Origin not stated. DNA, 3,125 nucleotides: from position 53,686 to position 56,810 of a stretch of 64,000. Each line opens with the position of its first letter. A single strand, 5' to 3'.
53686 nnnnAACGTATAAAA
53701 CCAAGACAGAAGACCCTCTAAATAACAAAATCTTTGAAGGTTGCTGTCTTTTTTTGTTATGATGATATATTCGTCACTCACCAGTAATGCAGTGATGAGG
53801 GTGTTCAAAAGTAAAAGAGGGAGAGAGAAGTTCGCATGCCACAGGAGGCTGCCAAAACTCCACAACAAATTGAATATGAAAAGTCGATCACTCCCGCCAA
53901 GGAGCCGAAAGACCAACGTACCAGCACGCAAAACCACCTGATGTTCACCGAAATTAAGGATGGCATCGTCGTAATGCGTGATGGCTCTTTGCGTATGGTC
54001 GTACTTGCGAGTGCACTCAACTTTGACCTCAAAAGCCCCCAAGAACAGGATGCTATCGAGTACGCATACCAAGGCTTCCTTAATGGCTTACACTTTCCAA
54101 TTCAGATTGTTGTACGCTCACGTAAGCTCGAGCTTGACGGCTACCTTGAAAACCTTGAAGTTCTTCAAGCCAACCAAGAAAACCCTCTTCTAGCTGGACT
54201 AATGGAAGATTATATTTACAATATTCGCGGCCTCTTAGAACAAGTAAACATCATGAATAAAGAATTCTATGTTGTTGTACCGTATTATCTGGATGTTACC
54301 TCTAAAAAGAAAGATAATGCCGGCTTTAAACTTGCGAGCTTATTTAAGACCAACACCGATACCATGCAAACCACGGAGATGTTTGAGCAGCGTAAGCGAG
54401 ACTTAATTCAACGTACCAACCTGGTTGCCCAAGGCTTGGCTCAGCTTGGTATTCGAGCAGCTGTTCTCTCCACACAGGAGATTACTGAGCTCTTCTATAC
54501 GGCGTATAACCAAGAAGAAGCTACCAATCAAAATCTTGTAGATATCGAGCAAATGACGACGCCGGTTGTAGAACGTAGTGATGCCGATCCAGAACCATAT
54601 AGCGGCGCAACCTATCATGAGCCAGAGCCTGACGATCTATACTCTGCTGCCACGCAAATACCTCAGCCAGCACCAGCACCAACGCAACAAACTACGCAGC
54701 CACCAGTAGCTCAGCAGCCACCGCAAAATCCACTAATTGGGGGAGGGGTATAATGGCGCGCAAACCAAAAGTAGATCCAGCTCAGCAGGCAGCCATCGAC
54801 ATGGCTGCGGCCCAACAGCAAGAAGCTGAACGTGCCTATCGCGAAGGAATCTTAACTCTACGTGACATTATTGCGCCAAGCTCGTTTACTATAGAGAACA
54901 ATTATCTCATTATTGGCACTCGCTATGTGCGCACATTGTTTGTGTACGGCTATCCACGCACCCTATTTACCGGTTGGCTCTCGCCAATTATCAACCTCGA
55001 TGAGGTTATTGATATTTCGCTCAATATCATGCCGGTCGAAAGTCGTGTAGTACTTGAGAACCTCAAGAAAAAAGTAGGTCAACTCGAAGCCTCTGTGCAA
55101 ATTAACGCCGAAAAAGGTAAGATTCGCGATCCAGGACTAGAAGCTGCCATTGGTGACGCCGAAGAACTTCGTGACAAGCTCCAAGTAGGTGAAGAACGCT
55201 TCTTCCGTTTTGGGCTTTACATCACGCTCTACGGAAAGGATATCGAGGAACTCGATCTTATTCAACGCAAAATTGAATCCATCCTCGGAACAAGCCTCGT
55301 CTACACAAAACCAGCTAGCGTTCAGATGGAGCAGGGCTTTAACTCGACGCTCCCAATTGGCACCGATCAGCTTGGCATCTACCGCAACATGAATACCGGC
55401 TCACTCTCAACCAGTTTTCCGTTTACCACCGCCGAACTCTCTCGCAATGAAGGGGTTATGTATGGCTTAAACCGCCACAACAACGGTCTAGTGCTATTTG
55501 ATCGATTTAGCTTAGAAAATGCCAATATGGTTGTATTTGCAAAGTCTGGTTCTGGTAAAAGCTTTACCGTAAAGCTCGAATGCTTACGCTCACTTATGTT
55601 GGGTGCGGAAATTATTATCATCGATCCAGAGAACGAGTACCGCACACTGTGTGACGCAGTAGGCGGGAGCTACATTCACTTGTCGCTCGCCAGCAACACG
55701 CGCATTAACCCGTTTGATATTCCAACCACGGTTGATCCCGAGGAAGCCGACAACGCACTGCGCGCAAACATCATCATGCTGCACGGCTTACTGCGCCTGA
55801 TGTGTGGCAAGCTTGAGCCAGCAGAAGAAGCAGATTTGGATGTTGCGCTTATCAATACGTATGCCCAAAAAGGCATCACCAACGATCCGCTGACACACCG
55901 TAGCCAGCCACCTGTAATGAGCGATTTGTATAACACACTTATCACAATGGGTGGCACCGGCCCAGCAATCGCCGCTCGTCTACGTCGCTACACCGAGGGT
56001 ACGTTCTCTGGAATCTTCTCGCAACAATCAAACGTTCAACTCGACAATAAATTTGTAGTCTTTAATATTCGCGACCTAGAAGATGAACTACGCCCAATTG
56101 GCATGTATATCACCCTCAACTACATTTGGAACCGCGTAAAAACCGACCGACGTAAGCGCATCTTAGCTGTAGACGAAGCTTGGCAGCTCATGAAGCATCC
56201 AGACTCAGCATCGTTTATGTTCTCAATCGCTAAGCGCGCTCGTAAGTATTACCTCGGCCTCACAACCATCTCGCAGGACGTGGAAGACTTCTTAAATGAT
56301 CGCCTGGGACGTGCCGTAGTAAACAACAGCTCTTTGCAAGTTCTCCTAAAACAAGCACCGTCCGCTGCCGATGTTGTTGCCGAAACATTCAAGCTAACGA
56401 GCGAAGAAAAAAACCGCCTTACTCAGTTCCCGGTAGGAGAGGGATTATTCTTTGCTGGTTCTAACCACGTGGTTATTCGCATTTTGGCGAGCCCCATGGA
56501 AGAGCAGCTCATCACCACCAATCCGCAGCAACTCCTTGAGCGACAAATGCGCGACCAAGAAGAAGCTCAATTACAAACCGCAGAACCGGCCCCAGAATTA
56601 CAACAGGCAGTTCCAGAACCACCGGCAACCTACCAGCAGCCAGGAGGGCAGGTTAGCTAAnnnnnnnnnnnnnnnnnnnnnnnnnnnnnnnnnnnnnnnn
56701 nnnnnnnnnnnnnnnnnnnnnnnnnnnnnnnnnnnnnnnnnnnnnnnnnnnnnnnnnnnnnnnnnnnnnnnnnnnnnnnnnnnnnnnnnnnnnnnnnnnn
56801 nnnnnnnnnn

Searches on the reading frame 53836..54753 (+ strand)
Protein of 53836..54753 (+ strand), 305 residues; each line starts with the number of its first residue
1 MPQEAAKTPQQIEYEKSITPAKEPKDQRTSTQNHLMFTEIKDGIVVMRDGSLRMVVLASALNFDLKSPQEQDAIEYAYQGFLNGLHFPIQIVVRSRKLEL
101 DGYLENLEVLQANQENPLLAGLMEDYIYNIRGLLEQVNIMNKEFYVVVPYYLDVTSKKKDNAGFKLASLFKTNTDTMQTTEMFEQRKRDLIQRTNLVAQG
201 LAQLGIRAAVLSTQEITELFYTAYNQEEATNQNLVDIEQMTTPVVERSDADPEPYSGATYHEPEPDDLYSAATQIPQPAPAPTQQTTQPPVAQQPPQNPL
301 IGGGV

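Call 3: search_protein_families(library=pfam, proteins=[window:53836-54753:+], max_evalue=0.1)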
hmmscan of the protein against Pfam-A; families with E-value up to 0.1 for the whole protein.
window:53836-54753:+ (305 aa): 0 families

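Call 60: search_protein_families(library=ncbifam, proteins=[window:53836-54753:+], max_evalue=0.01)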
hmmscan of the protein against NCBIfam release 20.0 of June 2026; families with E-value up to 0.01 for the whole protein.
window:53836-54753:+ (305 aa): 1 family
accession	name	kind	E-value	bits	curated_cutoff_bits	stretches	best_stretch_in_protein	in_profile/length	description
NF041427.1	TrsD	subfamily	0.0018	18.1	200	0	21-222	6-197/201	TrsD/TraD family conjugative transfer protein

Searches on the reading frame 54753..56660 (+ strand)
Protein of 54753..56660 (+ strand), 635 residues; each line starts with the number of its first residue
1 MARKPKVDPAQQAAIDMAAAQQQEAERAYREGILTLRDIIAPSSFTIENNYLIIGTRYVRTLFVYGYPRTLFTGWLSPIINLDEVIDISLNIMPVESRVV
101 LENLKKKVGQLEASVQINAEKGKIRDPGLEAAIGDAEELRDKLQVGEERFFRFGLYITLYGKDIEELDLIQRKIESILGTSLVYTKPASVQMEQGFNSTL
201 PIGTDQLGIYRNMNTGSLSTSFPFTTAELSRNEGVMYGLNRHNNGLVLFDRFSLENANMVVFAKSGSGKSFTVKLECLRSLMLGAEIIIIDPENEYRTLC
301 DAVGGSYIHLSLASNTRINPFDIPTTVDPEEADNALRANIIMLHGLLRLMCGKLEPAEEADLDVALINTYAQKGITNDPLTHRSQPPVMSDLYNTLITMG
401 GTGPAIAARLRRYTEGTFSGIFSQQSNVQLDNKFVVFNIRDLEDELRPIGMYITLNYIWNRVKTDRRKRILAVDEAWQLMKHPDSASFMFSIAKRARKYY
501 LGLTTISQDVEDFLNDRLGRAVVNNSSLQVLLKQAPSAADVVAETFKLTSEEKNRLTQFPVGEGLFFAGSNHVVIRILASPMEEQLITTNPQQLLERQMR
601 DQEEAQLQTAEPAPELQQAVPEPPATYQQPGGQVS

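Call 6: search_protein_families(library=pfam, proteins=[window:54753-56660:+], max_evalue=0.01)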
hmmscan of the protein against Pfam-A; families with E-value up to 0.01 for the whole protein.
window:54753-56660:+ (635 aa): 4 families
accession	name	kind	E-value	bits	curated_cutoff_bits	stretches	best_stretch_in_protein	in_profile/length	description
PF19044.6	P-loop_TraG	-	1.4e-26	93.5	25.8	2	413-555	192-341/413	TraG P-loop domain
PF01935.23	DUF87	-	4.4e-09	37.2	23.2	1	260-323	27-92/220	Helicase HerA, central domain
PF12846.13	AAA_10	-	4.5e-09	36.2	27.5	1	256-298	21-63/362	AAA-like domain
PF03135.19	CagE_TrbE_VirB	-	0.0092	16.4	21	0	55-201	62-196/204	CagE, TrbE, VirB family, component of type IV transporter system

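Call 60: search_protein_families(library=ncbifam, proteins=[window:54753-56660:+], max_evalue=0.01)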
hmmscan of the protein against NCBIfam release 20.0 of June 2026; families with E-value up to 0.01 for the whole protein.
window:54753-56660:+ (635 aa): 14 families
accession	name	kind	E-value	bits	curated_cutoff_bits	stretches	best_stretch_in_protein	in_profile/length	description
NF045971.1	conju_CD1110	equivalog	3e-113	379.6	325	1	33-573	184-732/752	VirB4-like conjugal transfer ATPase, CD1110 family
NF045975.1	VirB4_plasma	equivalog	1.6e-81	274.3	590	1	24-587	283-893/894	Mbov_0397 family ICE element conjugal transfer ATPase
TIGR02746.1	TraC-F-type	equivalog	5.2e-54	183.4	567.05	1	126-596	292-778/800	type IV secretion system protein TraC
TIGR00929.1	VirB4_CagE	subfamily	2.2e-33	115.5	643.1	1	57-562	240-730/792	VirB4 family type IV secretion/conjugal transfer ATPase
NF010278.0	PRK13721.1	subfamily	6.7e-20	70.6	1177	1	127-536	339-763/874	type IV secretion system protein TraC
TIGR03783.1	Bac_Flav_CT_G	subfamily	5.7e-14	50.9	261.55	1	254-555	436-756/829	TraG family conjugative transposon ATPase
NF041017.1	DNA_import_CedB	equivalog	6e-11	41.7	700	2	443-514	445-520/590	DNA import protein CedB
NF010473.0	PRK13898.1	equivalog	3.6e-09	35.2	1050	1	143-556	329-731/801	type IV secretion system ATPase VirB4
NF010427.0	PRK13853.1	equivalog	2e-06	26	957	1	130-552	296-712/789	type IV secretion system protein VirB4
NF052333.1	ATPase_TcpF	exception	5.6e-05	21.2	1100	0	85-296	281-502/813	conjugal transfer ATPase TcpF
NF053655.1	CedD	equivalog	0.00016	20.5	600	0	458-575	411-523/527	DNA-translocating ATPase CedD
NF010447.0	PRK13873.1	equivalog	0.00019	19.5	1020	1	259-537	444-707/815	conjugal transfer protein TrbE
NF042935.1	SCO6880_fam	subfamily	0.00047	19.2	60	1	100-203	375-476/477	SCO6880 family protein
TIGR03744.1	traC_PFL_4706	equivalog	0.0066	14.4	520.6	0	450-556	715-819/892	conjugative transfer ATPase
